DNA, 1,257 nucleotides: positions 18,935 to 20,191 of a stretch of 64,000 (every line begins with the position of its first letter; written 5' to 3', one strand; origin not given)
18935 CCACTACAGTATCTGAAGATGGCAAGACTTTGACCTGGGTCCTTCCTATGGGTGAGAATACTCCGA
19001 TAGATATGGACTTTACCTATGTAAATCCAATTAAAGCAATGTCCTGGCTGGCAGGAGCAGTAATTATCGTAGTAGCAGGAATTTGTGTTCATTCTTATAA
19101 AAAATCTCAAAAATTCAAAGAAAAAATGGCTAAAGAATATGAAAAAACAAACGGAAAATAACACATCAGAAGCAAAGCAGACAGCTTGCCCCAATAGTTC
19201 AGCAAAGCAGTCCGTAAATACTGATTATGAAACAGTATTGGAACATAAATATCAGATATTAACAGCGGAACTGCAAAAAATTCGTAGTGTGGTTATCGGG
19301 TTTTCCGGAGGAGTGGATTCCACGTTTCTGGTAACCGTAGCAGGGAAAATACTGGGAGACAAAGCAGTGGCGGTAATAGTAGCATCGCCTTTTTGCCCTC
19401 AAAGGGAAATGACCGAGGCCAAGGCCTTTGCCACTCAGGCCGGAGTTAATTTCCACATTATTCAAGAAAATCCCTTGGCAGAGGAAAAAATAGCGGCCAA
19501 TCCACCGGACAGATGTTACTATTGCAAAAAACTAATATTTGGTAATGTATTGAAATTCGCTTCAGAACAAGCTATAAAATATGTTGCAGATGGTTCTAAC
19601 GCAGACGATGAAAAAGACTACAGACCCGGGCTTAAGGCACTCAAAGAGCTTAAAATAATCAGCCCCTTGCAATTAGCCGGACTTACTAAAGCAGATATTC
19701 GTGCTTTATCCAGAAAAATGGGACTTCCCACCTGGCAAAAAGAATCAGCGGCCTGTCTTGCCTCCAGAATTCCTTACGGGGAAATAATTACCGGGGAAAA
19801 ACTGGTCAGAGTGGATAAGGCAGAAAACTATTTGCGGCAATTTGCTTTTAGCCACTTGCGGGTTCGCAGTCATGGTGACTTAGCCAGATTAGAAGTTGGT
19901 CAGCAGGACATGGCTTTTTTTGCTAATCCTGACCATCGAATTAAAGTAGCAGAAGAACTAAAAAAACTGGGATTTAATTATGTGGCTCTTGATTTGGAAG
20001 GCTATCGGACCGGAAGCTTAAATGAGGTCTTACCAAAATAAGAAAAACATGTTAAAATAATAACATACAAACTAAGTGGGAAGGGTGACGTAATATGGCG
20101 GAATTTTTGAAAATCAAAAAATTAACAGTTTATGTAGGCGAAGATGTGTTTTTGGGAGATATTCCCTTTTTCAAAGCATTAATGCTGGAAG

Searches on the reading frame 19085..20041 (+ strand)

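Call 102: search_protein_families(library=pfam, proteins=[window:19085-20041:+], max_evalue=0.00001)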
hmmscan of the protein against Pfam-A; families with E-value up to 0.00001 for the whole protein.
window:19085-20041:+ (318 aa): 1 family
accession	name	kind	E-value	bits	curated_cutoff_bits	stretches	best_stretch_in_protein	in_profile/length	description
PF02540.23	NAD_synthase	-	1.6e-09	37.7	21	1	62-130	12-83/242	NAD synthase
